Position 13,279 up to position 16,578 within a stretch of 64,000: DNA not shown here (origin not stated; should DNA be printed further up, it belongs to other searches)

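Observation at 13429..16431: ECF sigma factor fused in frame to a secreted GH115 enzyme: candidate one-polypeptide sensor-enzyme-transcription factor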

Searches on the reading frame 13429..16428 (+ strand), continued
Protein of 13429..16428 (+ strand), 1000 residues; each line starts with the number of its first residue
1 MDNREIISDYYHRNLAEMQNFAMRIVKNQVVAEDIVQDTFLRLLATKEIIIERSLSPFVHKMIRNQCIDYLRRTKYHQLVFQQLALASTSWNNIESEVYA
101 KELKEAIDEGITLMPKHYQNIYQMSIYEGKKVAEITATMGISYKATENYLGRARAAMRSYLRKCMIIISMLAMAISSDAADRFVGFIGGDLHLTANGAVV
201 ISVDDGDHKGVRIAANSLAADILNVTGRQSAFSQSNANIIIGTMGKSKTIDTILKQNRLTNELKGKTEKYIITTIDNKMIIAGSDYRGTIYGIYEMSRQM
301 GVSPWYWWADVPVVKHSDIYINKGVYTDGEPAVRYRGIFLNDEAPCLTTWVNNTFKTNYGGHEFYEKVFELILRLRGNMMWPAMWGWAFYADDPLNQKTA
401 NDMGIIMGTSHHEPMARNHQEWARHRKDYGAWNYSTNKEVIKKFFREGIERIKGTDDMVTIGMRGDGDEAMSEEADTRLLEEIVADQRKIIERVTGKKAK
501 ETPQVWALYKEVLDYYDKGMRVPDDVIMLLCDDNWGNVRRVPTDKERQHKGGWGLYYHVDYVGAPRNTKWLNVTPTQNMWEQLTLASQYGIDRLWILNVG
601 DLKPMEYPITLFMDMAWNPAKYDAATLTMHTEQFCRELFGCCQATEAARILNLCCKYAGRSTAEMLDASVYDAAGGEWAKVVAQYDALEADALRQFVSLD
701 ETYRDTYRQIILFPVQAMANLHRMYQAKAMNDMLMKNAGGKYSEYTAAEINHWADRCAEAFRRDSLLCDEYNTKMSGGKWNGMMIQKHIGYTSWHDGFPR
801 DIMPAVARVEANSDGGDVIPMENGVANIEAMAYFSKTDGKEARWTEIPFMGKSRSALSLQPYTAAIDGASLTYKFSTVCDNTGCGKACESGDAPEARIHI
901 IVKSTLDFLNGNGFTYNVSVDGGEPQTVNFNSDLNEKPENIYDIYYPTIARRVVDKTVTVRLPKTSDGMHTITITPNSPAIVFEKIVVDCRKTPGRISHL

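Call 9: find_encoding_contigs(protein=P0004, flank=6000, max_places=6)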
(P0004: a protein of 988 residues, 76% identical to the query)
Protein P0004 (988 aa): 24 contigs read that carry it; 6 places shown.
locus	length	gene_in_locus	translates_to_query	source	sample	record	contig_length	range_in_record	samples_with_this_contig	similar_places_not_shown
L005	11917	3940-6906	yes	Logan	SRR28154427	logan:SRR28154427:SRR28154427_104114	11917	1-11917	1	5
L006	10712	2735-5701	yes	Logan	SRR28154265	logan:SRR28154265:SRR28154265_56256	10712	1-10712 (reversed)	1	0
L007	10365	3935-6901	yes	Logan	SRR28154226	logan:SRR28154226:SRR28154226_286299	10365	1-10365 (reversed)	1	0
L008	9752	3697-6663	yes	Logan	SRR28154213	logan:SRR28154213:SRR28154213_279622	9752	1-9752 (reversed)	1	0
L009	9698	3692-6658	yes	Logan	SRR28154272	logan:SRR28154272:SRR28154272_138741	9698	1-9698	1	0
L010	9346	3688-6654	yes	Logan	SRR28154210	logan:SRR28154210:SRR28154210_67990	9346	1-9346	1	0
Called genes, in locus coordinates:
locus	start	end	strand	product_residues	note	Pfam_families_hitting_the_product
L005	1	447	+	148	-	?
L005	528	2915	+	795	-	PF14498:Glyco_hyd_65N_2, PF22124:Glyco_hydro_95_cat, PF21307:Glyco_hydro_95_C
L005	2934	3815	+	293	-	PF12833:HTH_18, PF00165:HTH_AraC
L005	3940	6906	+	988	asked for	PF04542:Sigma70_r2 (weak), PF15979:Glyco_hydro_115, PF17829:GH115_C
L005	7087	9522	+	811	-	PF13802:Gal_mutarotas_2, PF01055:Glyco_hydro_31_2nd, PF21365:Glyco_hydro_31_3rd, PF17137:DUF5110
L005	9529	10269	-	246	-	PF12833:HTH_18, PF00165:HTH_AraC (weak)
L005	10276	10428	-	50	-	-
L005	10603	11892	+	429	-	PF02321:OEP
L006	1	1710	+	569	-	?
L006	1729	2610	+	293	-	PF12833:HTH_18, PF00165:HTH_AraC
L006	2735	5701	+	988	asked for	PF04542:Sigma70_r2 (weak), PF15979:Glyco_hydro_115, PF17829:GH115_C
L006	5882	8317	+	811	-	PF13802:Gal_mutarotas_2, PF01055:Glyco_hydro_31_2nd, PF21365:Glyco_hydro_31_3rd, PF17137:DUF5110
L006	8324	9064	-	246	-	PF12833:HTH_18, PF00165:HTH_AraC (weak)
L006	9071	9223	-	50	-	-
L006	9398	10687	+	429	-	PF02321:OEP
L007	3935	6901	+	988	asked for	PF04542:Sigma70_r2 (weak), PF15979:Glyco_hydro_115, PF17829:GH115_C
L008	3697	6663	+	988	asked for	PF04542:Sigma70_r2 (weak), PF15979:Glyco_hydro_115, PF17829:GH115_C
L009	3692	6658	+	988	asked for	PF04542:Sigma70_r2 (weak), PF15979:Glyco_hydro_115, PF17829:GH115_C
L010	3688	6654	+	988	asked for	PF04542:Sigma70_r2 (weak), PF15979:Glyco_hydro_115, PF17829:GH115_C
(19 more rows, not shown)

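Call 10: find_encoding_contigs(protein=P0005, flank=6000, max_places=3)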
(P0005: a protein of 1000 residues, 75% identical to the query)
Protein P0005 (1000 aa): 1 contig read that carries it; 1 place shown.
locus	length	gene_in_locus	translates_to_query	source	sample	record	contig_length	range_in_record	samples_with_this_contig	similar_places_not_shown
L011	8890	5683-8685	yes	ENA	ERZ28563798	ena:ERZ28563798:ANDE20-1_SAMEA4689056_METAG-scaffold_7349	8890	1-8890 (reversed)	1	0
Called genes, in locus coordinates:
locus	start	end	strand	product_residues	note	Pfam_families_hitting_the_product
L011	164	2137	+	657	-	PF02518:HATPase_c, PF00204:DNA_gyraseB, PF01751:Toprim, PF00986:DNA_gyraseB_C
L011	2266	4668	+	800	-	PF14498:Glyco_hyd_65N_2, PF22124:Glyco_hydro_95_cat, PF21307:Glyco_hydro_95_C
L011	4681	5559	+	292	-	PF12833:HTH_18, PF00165:HTH_AraC (weak)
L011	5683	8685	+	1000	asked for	PF04542:Sigma70_r2, PF15979:Glyco_hydro_115, PF17829:GH115_C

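Call 11: find_encoding_contigs(protein=P0003, flank=6000, max_places=3)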
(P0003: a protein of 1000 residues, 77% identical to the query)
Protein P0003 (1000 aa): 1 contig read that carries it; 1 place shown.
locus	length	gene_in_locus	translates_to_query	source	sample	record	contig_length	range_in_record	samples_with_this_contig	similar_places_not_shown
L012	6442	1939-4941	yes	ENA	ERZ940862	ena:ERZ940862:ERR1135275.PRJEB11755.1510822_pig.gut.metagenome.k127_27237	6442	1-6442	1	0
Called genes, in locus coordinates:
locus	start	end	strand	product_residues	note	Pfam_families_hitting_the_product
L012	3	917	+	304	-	?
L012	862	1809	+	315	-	PF12833:HTH_18, PF00165:HTH_AraC (weak)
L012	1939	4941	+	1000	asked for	PF04542:Sigma70_r2 (weak), PF15979:Glyco_hydro_115, PF17829:GH115_C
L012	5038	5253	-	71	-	-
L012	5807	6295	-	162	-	PF12821:ThrE_2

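Call 12: find_encoding_contigs(protein=P0007, flank=8000, max_places=3)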
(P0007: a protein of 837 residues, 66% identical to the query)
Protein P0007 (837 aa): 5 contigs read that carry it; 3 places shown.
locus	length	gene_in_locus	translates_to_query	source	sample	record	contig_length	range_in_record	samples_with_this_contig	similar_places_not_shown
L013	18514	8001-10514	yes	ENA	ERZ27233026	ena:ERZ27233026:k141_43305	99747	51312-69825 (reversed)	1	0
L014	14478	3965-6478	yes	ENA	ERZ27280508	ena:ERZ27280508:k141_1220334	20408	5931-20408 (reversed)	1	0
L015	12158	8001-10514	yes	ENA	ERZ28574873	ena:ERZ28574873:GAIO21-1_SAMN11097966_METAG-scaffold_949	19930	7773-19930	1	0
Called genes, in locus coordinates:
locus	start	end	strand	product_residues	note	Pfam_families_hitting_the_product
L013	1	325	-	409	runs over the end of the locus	PF00155:Aminotran_1_2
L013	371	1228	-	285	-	PF01678:DAP_epimerase, PF02567:PhzC-PhzF (weak), PF01678:DAP_epimerase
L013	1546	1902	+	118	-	PF00543:P-II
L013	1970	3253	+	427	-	PF00909:Ammonium_transp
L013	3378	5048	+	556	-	PF13522:GATase_6, PF12481:DUF3700, PF13537:GATase_7, PF00733:Asn_synthase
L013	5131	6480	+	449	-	PF00909:Ammonium_transp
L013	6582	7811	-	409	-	PF00657:Lipase_GDSL, PF13472:Lipase_GDSL_2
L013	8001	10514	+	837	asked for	PF15979:Glyco_hydro_115, PF17829:GH115_C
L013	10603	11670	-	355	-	PF01368:DHH, PF02833:DHHA2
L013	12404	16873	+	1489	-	PF00310:GATase_2, PF04898:Glu_syn_central, PF01645:Glu_synthase, PF01493:GXGXG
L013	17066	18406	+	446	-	PF14691:Fer4_20, PF01946:Thi4 (faint), PF00070:Pyr_redox (faint), PF01266:DAO (weak), PF01494:FAD_binding_3 (faint), PF03486:HI0933_like (weak), PF07992:Pyr_redox_2, PF13450:NAD_binding_8, +3 more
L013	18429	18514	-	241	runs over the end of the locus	PF08713:DNA_alkylation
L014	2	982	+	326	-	?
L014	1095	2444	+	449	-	PF00909:Ammonium_transp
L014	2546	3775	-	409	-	PF00657:Lipase_GDSL, PF13472:Lipase_GDSL_2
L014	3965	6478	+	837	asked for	PF15979:Glyco_hydro_115, PF17829:GH115_C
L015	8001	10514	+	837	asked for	PF15979:Glyco_hydro_115, PF17829:GH115_C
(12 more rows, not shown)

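Call 51: search_solved_structures(query=window:13969-16428:+, max_evalue=1e-10, show_alignments=1)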
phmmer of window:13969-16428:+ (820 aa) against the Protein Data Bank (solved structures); distinct sequences matched with E-value up to 1e-10: 6.
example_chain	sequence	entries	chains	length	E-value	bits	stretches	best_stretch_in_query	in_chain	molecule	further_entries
4c90_A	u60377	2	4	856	0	1074.9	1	8-810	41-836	ALPHA-GLUCURONIDASE GH115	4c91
7pug_A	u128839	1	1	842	5.4e-293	977.3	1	21-810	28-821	xylan alpha-1,2-glucuronidase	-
7pxq_A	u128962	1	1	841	2e-291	972.2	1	21-810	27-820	xylan alpha-1,2-glucuronidase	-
4zmh_A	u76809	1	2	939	1.3e-174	585.7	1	20-634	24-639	Uncharacterized protein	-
6nps_A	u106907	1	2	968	2.4e-104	353.3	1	17-618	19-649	AxyAgu115A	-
5by3_A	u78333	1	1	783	1.4e-99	337.6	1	13-604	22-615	BtGH115A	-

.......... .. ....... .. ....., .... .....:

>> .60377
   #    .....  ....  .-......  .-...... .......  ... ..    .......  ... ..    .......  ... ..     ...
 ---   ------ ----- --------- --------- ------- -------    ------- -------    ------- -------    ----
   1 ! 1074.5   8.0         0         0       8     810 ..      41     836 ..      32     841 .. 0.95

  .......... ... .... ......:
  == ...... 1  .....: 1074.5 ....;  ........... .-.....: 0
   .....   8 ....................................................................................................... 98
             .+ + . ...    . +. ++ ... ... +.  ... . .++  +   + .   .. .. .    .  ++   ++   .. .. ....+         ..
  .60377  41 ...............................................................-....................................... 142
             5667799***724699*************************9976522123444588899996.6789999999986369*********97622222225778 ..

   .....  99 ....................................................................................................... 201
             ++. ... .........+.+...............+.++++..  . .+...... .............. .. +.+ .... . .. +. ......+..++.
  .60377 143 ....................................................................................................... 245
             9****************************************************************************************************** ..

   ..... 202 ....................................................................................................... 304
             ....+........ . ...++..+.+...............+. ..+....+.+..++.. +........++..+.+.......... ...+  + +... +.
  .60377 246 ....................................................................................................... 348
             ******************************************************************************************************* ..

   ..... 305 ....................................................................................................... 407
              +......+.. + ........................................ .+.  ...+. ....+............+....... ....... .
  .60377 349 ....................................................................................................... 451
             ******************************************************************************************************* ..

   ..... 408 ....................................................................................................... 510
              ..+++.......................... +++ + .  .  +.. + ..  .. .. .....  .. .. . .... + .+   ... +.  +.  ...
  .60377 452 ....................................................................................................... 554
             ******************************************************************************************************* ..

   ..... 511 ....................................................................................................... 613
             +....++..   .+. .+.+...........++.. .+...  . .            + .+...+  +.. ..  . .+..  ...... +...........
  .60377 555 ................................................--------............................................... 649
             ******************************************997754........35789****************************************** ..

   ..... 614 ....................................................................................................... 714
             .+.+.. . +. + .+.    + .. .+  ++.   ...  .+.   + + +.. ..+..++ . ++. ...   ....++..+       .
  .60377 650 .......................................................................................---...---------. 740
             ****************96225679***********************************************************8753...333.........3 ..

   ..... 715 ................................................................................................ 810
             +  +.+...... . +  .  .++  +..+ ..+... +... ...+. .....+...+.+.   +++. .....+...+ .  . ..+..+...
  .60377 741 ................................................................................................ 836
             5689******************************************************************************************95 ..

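Call 57: predict_structure(alignment_id=A1)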
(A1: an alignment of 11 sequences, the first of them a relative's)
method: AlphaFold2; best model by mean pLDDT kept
length: 1000 residues; sequences in the alignment: 11
mean_pLDDT: 50.3   pTM: 0.32
mean pLDDT of the five models: 50.3, 44.6, 42.1, 40.8, 40.6
residues with pLDDT >= 90: 0; 70-90: 223; 50-70: 258; < 50: 519
segments of 3 or more residues with pLDDT < 50: 47-55, 71-104, 126-130, 156-187, 195-197, 303-624, 655-672, 674-676, 741-743, 776-802, 810-816, 849-853, 879-892, 906-909, 933-953
pLDDT, mean of each block of 10 residues (from residue 1): 56 68 63 69 55 53 58 38 32 36 48 58 49 61 60 50 42 31 42 58 78 72 63 73 86 82 63 78 76 64 35 33 30 23 32 41 40 31 23 27 26 27 34 36 35 27 23 29 37 35 26 25 23 22 28 24 23 27 35 30 32 34 47 62 67 45 34 54 74 80 67 65 73 68 58 79 63 46 29 27 56 50 76 78 65 61 69 73 40 69 57 73 79 43 34 62 74 80 78 62
secondary structure, 60 per line:
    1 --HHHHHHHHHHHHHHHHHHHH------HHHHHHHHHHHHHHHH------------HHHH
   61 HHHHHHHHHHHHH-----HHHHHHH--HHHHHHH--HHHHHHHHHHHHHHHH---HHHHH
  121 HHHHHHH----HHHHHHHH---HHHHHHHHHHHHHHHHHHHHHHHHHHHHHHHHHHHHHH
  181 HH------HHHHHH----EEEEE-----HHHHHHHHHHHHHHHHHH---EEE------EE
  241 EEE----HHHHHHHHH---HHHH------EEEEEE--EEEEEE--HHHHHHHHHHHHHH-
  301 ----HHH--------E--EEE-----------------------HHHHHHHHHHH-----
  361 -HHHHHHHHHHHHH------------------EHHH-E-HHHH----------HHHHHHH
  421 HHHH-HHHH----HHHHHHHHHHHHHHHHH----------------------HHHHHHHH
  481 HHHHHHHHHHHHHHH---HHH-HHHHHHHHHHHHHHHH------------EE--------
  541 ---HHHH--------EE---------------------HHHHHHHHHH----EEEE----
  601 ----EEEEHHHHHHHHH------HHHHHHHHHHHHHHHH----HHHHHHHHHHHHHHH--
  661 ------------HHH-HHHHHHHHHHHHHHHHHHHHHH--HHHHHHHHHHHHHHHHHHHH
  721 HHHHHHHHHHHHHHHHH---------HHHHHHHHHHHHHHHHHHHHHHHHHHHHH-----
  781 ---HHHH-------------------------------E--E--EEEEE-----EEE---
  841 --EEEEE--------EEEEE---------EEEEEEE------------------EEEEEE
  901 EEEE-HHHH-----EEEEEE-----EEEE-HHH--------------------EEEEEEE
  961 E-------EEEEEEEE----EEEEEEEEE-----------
elements in order (helices of 4 or more, strands of 3 or more residues): H3-22 H29-44 H57-73 H79-85 H88-94 H97-112 H116-127 H132-139 H143-182 H189-194 E199-203 H209-226 E230-232 E239-243 H248-256 H260-263 E270-275 E278-283 H286-299 E319-321 H345-355 H362-374 H400-403 H414-424 H426-429 H434-450 H473-495 H503-518 H544-547 H579-588 E593-596 E605-608 H609-617 H624-639 H644-658 H677-698 H701-737 H747-775 H784-787 E825-829 E835-837 E843-847 E856-860 E870-876 E895-904 H906-909 E915-920 E926-929 E954-961 E969-976 E981-989

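Call 59: list_cluster_members(proteins=[P0001, P0002, P0125, P0127])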
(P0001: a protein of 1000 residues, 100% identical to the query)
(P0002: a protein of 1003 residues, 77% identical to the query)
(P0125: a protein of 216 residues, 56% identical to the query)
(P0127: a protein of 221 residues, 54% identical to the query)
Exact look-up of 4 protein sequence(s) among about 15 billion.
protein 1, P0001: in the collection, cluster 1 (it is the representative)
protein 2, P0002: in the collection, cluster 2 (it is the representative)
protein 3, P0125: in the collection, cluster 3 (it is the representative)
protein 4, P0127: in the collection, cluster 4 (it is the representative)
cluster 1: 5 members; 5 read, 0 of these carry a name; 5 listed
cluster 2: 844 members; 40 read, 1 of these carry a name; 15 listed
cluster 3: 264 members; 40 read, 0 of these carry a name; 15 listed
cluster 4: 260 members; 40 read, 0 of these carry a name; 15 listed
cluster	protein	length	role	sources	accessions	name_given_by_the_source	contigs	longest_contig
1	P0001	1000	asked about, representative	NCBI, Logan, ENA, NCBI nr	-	-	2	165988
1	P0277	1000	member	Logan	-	-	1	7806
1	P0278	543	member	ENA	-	-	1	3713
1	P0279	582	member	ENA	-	-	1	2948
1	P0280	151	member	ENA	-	-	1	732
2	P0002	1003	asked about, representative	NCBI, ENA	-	-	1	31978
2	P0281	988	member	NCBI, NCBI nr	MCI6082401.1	MAG: sigma-70 family RNA polymerase sigma factor [Prevotella sp.] | sigma-70 family RNA polymerase sigma factor [Prevotella sp.]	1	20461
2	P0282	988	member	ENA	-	-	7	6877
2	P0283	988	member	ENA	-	-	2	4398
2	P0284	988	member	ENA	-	-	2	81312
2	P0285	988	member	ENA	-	-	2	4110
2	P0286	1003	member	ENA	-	-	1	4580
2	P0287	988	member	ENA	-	-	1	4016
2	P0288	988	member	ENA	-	-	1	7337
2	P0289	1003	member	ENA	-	-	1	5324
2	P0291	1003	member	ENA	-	-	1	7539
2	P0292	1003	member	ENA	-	-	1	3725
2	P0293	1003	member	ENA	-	-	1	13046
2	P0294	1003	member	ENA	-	-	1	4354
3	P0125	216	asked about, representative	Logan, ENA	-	-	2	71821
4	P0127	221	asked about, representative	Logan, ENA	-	-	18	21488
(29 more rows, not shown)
